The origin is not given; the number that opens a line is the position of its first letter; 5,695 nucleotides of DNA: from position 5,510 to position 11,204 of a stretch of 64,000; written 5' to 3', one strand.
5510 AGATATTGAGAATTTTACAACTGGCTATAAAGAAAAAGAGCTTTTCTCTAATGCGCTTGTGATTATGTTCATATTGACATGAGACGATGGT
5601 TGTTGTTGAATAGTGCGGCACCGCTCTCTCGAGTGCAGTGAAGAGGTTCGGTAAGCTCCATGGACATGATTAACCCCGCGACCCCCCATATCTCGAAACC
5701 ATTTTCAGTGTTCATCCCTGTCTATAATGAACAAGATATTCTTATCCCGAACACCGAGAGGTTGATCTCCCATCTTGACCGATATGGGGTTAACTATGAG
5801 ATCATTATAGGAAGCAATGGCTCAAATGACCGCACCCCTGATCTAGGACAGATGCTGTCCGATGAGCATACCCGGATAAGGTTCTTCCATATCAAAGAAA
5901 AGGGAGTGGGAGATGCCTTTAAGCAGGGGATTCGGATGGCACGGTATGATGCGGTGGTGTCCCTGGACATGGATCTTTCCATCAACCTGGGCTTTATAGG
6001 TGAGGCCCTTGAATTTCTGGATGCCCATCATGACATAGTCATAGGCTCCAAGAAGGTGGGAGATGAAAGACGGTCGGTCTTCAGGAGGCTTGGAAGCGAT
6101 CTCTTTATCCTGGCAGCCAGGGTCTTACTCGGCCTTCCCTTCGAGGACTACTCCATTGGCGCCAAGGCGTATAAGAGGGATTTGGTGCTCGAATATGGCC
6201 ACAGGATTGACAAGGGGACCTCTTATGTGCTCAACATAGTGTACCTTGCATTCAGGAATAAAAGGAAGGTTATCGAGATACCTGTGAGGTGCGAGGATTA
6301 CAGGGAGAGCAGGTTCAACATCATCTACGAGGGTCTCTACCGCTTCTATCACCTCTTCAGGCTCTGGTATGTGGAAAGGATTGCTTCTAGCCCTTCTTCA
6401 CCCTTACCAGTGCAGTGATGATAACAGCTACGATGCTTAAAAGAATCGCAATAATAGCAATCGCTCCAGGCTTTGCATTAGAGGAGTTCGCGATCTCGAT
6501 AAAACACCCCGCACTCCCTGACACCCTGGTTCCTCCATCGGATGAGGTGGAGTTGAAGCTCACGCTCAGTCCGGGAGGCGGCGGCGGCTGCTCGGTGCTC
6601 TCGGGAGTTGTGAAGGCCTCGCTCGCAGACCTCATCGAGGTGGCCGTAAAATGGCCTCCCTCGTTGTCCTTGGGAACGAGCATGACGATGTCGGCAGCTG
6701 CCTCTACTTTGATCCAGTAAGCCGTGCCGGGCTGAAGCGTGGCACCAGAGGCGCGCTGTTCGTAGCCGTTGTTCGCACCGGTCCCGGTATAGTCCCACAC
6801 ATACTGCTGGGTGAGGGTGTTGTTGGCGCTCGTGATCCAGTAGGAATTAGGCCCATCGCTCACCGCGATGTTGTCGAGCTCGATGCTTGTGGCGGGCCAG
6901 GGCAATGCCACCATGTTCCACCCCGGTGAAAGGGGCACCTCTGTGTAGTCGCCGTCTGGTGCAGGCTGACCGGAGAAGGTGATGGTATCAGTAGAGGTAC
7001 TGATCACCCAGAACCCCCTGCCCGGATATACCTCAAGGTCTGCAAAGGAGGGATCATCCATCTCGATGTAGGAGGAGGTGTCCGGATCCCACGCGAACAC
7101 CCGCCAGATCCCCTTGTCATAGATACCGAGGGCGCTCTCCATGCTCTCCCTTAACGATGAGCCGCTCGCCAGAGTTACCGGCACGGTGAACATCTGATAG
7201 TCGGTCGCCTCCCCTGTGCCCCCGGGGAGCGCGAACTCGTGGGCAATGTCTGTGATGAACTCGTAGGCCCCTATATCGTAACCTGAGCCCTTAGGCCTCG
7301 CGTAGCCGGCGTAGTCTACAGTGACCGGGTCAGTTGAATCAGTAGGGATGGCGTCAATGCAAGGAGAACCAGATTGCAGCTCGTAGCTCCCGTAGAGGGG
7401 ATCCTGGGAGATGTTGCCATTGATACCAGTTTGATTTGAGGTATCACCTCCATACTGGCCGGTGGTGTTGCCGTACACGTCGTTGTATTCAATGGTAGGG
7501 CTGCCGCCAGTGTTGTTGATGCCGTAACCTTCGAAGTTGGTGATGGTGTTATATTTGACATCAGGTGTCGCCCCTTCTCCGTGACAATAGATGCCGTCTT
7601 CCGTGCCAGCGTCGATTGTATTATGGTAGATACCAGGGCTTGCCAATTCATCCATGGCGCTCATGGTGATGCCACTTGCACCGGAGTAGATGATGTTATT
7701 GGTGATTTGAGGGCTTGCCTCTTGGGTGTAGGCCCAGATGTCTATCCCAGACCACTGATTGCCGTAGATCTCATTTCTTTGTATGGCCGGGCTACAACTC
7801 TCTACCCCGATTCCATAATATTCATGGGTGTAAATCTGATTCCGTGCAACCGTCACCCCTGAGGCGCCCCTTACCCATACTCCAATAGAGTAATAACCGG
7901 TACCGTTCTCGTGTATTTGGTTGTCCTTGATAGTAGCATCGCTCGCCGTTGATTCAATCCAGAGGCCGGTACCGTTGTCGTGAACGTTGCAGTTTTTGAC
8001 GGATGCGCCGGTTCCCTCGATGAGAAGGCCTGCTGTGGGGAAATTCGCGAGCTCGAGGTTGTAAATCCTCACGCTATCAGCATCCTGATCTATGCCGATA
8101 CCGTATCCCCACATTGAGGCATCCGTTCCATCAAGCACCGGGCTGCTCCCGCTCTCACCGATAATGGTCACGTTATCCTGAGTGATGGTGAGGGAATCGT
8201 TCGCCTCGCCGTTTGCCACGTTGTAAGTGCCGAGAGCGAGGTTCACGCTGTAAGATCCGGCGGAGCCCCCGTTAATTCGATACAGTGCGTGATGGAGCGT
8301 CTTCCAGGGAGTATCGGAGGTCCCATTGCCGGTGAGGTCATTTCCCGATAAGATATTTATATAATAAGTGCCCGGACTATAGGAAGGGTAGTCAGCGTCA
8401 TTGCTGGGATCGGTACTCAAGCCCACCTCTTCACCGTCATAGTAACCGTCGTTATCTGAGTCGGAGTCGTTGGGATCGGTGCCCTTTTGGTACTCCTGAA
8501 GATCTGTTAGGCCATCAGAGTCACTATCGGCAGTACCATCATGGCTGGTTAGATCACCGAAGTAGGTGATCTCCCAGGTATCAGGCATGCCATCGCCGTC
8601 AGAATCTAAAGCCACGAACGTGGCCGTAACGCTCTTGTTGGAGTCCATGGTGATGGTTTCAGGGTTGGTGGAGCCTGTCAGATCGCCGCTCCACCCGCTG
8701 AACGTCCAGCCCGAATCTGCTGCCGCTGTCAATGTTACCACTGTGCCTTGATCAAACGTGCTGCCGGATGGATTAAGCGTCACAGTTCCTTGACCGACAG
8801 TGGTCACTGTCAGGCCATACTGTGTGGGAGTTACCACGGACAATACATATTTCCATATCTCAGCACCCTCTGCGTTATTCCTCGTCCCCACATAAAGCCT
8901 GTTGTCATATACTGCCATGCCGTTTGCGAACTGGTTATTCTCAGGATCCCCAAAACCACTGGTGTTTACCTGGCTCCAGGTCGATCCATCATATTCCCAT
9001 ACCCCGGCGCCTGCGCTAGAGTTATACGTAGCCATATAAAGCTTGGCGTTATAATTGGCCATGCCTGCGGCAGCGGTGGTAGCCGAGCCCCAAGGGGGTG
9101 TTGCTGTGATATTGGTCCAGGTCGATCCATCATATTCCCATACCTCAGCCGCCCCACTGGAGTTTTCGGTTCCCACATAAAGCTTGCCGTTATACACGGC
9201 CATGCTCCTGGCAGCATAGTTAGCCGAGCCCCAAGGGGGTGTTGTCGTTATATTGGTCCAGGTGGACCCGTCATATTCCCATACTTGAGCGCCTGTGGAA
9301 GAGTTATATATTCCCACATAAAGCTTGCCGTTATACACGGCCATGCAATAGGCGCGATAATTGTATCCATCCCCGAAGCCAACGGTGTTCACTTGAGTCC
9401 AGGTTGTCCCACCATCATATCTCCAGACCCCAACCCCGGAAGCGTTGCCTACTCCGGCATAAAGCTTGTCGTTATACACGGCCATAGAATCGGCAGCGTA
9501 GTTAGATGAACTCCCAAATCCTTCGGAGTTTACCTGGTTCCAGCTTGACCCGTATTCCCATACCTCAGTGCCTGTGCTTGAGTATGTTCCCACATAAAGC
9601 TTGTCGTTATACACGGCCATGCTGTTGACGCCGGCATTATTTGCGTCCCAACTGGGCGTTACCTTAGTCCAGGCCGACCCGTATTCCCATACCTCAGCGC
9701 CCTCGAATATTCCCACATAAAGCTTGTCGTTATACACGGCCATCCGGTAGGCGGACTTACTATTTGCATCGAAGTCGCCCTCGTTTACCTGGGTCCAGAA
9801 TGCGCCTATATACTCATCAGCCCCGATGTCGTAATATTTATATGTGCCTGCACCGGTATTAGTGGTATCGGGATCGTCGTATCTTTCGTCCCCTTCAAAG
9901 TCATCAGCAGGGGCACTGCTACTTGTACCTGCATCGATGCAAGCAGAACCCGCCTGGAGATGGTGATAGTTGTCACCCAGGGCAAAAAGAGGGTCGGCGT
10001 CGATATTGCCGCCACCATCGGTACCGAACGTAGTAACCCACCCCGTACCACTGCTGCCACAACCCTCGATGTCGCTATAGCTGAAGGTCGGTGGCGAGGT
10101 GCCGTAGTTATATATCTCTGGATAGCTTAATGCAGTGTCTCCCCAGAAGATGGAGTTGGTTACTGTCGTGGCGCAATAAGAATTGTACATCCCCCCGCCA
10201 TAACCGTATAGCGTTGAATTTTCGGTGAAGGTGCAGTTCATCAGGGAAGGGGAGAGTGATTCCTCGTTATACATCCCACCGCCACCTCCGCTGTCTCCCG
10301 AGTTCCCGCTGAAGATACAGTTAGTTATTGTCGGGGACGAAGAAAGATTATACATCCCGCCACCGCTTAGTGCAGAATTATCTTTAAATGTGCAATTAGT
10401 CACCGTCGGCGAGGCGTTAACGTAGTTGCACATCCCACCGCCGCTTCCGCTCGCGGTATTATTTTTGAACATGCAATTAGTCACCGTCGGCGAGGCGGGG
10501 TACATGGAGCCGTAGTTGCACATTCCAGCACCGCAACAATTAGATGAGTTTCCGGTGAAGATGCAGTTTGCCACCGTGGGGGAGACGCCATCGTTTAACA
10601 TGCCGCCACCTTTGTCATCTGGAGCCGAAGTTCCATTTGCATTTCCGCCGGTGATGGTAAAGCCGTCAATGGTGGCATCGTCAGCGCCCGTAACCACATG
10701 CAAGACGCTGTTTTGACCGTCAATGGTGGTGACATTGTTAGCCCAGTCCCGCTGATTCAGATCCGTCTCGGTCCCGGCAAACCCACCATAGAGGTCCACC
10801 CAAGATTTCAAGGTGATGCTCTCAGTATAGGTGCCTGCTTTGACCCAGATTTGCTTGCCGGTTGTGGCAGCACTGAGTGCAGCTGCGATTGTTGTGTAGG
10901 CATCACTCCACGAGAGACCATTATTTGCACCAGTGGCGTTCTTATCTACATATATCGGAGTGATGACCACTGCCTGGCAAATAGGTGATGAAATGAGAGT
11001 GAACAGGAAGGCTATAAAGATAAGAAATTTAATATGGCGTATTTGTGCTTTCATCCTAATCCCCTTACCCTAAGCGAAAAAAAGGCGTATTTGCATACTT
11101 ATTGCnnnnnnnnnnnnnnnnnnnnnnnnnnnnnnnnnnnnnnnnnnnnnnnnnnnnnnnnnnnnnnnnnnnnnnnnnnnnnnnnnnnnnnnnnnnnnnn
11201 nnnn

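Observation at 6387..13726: TPR/beta-barrel OMP + FecR-domain protein + 1,555-aa mosaic adhesin: candidate dedicated surface-export module of unclear type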

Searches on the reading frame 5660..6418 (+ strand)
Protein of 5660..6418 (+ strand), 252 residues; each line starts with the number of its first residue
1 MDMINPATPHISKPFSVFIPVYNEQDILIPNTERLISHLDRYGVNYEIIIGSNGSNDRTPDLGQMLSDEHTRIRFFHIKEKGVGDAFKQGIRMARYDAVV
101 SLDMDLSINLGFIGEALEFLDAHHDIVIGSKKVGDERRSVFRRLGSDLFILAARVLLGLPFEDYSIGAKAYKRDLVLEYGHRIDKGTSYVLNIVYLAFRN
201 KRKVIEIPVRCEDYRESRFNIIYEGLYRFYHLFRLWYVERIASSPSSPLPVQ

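Call 9: search_protein_families(library=ncbifam, proteins=[window:5660-6418:+], max_evalue=10)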
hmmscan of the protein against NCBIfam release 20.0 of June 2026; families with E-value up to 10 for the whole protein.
window:5660-6418:+ (252 aa): 16 families
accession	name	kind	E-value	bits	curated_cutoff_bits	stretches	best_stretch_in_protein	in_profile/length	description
NF007986.1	PRK10714.1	equivalog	1.7e-14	53.6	529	1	13-221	6-212/316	undecaprenyl-phosphate 4-deoxy-4-formamido-L-arabinose transferase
NF041391.1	DPhHxTase_Halo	equivalog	3.6e-11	42.5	375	1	33-193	11-167/213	dolichyl-phosphate hexose transferase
TIGR03937.1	PgaC_IcaA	equivalog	9.5e-11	41.3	422.3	1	13-108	45-138/407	poly-beta-1,6-N-acetyl-D-glucosamine synthase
NF038302.1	EPS_HpsE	equivalog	1.5e-09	37.2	300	1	15-126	3-117/307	hormogonium polysaccharide biosynthesis glycosyltransferase HpsE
NF047588.1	GlcsyltransPgfSStrep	equivalog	5e-09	35.8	500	1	15-141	3-132/308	glycosyltransferase PgfS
NF041875.1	EPS_EpsD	equivalog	7.2e-08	32.2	370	1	16-130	2-115/325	exopolysaccharide biosynthesis glycosyltransferase EpsD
NF007482.0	PRK10073.1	equivalog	1.7e-07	30.6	423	1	14-109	7-99/334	glycosyltransferase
TIGR04283.1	glyco_like_mftF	equivalog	4.2e-06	26.5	182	1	16-123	2-100/221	TIGR04283 family arsenosugar biosynthesis glycosyltransferase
TIGR04182.1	glyco_TIGR04182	equivalog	2.8e-05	23.6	325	1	16-234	3-216/293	S-layer glycoprotein N-glycosyltransferase AglJ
TIGR04009.1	wcaE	equivalog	6.7e-05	22.3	369.2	1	31-96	18-83/248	colanic acid biosynthesis glycosyltransferase WcaE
NF047683.1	TeichurnBiosyTuaG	equivalog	0.00022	20.9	400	1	15-122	8-113/252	teichuronic acid biosynthesis protein TuaG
NF038299.1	EPS_HpsN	equivalog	0.00045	19.3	425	1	15-130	3-116/317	hormogonium polysaccharide biosynthesis glycosyltransferase HpsN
NF050050.1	ProtGlycPglI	equivalog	0.00088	18.7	500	1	15-107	4-95/306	GalNAc(5)-diNAcBac-PP-undecaprenol beta-1,3-glucosyltransferase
TIGR04440.1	glyco_TIGR04440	domain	0.0049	16.6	70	1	15-127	2-113/215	TIGR00180 family glycosyltransferase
NF010496.0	PRK13915.1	equivalog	0.036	13.2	262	1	15-107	33-128/307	glucosyl-3-phosphoglycerate synthase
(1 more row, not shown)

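Call 10: search_protein_families(library=pfam, proteins=[window:5660-6418:+], max_evalue=10)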
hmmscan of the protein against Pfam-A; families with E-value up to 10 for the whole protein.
window:5660-6418:+ (252 aa): 2 families
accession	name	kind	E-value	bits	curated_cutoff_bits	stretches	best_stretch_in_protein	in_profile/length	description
PF00535.33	Glycos_transf_2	-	1e-21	78.1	23.3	1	16-176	1-164/168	Glycosyl transferase family 2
PF13641.12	Glyco_tranf_2_3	-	0.0009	19.7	27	1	14-144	2-135/230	Glycosyltransferase like family 2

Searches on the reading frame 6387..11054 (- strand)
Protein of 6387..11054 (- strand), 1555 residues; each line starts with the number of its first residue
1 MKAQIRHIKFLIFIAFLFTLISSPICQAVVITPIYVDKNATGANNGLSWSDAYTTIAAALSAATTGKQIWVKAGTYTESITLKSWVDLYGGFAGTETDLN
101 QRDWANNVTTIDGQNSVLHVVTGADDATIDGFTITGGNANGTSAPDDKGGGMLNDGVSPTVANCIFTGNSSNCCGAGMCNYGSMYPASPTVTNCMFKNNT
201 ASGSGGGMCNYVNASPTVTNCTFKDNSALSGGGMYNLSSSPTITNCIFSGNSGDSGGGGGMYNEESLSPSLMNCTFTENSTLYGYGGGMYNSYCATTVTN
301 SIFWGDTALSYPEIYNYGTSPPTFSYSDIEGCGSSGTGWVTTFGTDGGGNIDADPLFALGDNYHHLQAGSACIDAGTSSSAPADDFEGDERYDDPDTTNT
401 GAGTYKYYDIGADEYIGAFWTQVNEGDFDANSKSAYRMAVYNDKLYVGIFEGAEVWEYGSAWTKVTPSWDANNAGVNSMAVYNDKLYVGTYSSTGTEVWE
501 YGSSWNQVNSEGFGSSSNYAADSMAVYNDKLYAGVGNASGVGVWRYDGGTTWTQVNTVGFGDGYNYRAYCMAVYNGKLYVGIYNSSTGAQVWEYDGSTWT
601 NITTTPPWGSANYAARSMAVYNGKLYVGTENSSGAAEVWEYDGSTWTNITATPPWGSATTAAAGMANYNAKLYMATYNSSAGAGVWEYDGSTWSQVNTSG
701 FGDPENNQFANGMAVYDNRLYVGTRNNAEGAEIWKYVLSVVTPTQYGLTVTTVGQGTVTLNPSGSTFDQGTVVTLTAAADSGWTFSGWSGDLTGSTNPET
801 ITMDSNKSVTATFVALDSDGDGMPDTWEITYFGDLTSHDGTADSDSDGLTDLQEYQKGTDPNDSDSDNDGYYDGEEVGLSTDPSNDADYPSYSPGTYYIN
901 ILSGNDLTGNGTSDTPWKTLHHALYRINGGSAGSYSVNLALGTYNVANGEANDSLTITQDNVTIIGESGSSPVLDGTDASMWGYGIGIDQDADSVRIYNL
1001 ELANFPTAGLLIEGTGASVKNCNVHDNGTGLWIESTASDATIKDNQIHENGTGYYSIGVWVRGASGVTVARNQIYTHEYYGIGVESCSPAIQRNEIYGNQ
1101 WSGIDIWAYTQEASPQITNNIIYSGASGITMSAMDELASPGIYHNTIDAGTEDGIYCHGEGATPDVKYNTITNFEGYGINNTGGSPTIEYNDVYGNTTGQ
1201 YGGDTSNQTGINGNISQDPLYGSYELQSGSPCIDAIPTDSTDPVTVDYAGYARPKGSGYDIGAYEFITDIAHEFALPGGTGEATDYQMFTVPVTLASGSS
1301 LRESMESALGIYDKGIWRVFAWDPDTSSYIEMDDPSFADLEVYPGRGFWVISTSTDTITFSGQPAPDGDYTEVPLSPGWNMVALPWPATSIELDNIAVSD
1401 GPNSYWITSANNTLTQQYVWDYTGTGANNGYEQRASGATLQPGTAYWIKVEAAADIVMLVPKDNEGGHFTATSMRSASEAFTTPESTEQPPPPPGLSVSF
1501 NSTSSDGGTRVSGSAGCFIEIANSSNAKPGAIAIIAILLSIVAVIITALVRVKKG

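Call 3: search_protein_families(library=pfam, proteins=[window:6387-11054:-], max_evalue=0.01)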
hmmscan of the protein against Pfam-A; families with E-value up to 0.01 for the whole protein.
window:6387-11054:- (1555 aa): 3 families
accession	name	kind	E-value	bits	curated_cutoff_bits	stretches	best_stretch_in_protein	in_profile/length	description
PF13229.12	Beta_helix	-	7.1e-33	113.9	25.9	3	985-1130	2-143/158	Right handed beta helix region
PF18998.6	Flg_new_2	-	2.2e-15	56.8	23.6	1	746-814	1-70/73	Divergent InlB B-repeat domain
PF18884.5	TSP3_bac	-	1e-08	35.3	25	1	843-863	1-21/22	Bacterial TSP3 repeat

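Call 4: search_protein_families(library=ncbifam, proteins=[window:6387-11054:-], max_evalue=0.01)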
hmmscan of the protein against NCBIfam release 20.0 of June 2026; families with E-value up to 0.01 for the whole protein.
window:6387-11054:- (1555 aa): 5 families
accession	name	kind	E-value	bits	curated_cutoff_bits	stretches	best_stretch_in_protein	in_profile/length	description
NF041518.1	choice_anch_Q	domain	1.9e-17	63.2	25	2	1224-1266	17-57/58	choice-of-anchor Q domain-containing protein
TIGR04247.1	NosD_copper_fam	subfamily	2e-07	29.9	300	1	945-1078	15-149/377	nitrous oxide reductase family maturation protein NosD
NF042425.1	Amuc_1099_fam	equivalog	0.00028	20.6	50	1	821-866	106-152/321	Amuc_1099 family pilus-like system protein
TIGR02543.1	List_Bact_rpt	repeat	0.00031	21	20.95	1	782-812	5-39/44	TIGR02543 family repeat protein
NF053806.1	lanmdlnLanM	equivalog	0.0085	16.2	135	0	800-877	40-119/132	lanmodulin LanM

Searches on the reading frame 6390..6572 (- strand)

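Call 9: search_protein_families(library=ncbifam, proteins=[window:6390-6572:-], max_evalue=10)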
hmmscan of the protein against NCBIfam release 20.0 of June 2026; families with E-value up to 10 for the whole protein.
seq(61 aa): 0 families

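Call 10: search_protein_families(library=pfam, proteins=[window:6390-6572:-], max_evalue=10)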
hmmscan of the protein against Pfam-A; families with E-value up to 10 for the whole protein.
seq(61 aa): 2 families
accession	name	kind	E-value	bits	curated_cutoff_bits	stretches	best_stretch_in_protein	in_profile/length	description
PF13179.11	DUF4006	-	0.17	12.2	22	1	36-60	15-39/64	Family of unknown function (DUF4006)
PF12669.12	FeoB_associated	-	3.8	8.3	27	1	38-60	3-25/44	FeoB-associated Cys-rich membrane protein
